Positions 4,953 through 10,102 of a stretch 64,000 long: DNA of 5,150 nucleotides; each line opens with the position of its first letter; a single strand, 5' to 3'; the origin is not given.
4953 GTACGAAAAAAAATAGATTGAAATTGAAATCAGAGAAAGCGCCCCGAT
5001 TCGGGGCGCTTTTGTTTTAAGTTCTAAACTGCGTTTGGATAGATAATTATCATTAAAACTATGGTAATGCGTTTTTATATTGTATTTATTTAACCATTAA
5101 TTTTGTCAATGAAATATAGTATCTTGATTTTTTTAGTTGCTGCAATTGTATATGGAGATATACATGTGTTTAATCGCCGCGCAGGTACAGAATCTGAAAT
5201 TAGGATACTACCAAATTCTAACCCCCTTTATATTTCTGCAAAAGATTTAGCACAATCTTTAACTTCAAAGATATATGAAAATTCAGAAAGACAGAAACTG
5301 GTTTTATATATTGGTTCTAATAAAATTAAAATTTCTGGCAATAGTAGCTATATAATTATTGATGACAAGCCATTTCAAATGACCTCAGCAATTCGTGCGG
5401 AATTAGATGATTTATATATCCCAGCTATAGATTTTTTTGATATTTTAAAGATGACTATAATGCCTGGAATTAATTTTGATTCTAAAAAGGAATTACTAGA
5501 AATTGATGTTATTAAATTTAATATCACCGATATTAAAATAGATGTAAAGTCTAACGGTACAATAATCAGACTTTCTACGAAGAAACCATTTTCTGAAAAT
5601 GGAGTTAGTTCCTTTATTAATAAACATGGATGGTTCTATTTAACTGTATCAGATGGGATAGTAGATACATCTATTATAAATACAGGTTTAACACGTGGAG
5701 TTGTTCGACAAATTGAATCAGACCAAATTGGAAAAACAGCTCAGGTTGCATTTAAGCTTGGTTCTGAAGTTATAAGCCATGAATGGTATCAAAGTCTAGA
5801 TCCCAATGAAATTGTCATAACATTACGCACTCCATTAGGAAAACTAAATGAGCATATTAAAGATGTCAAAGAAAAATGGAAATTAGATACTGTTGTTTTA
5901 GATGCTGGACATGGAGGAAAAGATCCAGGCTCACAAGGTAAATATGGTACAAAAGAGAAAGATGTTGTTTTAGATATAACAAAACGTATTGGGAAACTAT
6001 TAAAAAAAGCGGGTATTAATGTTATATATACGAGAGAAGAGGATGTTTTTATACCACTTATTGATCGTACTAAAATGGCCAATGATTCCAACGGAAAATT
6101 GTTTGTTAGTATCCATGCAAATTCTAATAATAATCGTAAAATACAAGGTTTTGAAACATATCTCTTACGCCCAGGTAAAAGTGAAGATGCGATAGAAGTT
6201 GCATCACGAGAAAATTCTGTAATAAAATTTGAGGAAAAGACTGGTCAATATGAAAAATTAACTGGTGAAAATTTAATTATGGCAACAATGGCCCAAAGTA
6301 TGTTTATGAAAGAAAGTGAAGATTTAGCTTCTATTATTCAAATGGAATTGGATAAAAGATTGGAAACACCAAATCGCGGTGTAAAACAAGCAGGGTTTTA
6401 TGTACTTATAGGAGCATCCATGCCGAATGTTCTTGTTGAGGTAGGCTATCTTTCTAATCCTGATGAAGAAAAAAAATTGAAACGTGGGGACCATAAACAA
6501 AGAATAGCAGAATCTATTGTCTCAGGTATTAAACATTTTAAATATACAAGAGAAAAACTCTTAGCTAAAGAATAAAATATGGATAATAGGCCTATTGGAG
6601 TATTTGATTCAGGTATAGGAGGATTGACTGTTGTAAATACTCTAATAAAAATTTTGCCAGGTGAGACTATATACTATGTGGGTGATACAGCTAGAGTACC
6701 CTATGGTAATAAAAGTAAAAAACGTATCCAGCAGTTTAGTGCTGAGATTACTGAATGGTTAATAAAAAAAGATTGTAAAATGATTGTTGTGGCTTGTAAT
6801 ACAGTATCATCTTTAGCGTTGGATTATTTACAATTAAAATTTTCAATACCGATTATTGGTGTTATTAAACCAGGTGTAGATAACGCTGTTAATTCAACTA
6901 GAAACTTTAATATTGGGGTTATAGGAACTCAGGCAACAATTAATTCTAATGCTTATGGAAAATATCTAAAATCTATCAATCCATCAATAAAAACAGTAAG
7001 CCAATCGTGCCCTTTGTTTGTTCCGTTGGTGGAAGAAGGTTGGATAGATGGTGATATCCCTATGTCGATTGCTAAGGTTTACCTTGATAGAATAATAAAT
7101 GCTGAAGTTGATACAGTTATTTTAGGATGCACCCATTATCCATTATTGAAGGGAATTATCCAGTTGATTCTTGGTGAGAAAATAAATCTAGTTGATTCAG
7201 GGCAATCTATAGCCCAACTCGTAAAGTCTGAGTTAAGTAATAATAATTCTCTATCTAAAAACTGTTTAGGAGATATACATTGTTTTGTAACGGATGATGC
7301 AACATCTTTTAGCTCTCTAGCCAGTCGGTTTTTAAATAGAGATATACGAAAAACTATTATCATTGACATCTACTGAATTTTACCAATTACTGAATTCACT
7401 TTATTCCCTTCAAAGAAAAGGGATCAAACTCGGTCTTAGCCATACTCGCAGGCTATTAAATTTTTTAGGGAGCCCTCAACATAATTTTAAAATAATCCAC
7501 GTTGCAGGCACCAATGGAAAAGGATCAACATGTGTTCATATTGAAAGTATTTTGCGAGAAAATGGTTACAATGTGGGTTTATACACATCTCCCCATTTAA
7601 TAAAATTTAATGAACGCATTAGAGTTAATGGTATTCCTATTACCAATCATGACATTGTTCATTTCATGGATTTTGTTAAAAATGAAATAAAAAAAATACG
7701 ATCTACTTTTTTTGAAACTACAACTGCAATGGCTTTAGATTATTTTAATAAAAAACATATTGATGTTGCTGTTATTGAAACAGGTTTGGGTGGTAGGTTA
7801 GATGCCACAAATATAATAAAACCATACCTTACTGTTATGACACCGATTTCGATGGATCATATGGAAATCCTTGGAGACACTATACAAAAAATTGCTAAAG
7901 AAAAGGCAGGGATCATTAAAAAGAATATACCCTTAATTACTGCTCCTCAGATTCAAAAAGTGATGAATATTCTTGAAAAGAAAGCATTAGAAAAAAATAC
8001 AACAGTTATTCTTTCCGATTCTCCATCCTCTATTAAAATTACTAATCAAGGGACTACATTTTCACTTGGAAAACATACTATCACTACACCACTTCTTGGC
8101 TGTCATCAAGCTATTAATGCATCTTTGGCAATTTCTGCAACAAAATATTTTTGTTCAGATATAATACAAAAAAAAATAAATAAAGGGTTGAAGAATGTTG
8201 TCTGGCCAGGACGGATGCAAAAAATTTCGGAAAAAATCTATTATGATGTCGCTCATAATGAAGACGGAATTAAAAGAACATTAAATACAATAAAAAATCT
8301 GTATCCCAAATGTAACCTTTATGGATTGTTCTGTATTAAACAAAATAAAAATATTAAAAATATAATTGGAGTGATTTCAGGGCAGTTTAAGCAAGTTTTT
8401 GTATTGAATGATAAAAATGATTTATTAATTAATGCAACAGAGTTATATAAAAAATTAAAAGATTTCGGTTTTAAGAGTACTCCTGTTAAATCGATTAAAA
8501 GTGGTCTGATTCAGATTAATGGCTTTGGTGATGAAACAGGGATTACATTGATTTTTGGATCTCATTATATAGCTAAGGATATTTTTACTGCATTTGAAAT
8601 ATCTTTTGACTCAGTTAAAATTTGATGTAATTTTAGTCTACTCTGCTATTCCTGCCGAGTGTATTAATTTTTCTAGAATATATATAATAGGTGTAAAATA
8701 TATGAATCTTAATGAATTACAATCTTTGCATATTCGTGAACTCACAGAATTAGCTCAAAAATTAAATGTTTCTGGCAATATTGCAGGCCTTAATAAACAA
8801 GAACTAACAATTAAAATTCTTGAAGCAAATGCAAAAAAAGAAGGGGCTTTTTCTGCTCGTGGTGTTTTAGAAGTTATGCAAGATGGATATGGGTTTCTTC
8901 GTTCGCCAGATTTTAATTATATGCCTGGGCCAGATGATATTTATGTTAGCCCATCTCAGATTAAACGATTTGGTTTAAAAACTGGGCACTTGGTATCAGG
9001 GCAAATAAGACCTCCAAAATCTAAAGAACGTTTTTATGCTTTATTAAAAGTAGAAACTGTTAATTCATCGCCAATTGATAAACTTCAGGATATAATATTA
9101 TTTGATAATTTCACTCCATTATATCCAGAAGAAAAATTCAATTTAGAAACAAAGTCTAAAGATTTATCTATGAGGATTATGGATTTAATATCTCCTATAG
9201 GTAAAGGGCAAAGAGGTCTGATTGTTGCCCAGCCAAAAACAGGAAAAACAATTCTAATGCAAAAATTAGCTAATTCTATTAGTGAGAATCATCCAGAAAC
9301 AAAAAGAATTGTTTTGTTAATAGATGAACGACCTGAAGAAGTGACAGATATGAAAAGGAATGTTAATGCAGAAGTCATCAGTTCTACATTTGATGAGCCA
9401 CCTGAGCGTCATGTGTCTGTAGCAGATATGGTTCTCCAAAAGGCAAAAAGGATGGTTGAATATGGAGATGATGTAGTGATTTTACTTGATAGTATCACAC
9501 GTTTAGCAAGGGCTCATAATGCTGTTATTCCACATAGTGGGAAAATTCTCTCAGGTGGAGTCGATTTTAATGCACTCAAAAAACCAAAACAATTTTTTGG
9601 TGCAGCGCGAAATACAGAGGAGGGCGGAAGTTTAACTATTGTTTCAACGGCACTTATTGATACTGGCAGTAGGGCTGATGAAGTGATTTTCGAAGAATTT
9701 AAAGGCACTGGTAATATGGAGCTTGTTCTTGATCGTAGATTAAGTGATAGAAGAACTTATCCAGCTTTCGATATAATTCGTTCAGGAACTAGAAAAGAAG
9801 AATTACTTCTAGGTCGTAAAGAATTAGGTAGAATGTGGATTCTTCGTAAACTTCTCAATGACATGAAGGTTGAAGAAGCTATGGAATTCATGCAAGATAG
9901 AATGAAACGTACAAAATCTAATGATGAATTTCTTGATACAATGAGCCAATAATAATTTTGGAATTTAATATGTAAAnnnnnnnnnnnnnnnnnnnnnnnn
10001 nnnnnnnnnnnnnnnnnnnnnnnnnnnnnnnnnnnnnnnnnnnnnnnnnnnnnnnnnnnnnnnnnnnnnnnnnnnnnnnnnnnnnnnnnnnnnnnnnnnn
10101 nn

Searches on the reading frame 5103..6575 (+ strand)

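Call 80: search_protein_families(library=pfam, proteins=[window:5103-6575:+], max_evalue=0.00001)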
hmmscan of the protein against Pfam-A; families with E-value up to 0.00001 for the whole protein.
window:5103-6575:+ (490 aa): 1 family
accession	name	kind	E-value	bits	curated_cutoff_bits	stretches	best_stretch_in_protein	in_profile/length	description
PF01520.23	Amidase_3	-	1.5e-55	188.4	27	1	264-477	1-173/174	N-acetylmuramoyl-L-alanine amidase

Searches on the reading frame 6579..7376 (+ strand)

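Call 80: search_protein_families(library=pfam, proteins=[window:6579-7376:+], max_evalue=0.00001)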
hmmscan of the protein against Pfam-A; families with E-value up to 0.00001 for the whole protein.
window:6579-7376:+ (265 aa): 1 family
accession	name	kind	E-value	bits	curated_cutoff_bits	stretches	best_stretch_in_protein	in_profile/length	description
PF01177.27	Asp_Glu_race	-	2.2e-18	67.3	31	1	24-214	18-210/211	Asp/Glu/Hydantoin racemase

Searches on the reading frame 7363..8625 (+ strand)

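Call 80: search_protein_families(library=pfam, proteins=[window:7363-8625:+], max_evalue=0.00001)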
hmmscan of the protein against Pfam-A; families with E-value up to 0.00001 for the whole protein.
window:7363-8625:+ (420 aa): 2 families
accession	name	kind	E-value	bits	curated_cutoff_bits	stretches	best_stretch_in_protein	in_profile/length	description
PF08245.18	Mur_ligase_M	-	8e-14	52.5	24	1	47-259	1-199/200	Mur ligase middle domain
PF02875.26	Mur_ligase_C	-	3.3e-07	31.6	28.4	1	283-369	1-95/127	Mur ligase, glutamate ligase domain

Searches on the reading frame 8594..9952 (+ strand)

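Call 80: search_protein_families(library=pfam, proteins=[window:8594-9952:+], max_evalue=0.00001)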
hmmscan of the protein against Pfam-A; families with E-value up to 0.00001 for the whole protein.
window:8594-9952:+ (452 aa): 3 families
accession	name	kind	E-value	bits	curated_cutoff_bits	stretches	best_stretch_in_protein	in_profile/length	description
PF07497.18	Rho_RNA_bind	-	5.3e-33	113.1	27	1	89-160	2-71/73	Rho termination factor, RNA-binding domain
PF00006.31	ATP-synt_ab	-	1.3e-23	84.2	29.5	1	193-397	2-211/213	ATP synthase alpha/beta family, nucleotide-binding domain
PF07498.18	Rho_N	-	2.8e-09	37.2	24.9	1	41-84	1-43/43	Rho termination factor, N-terminal domain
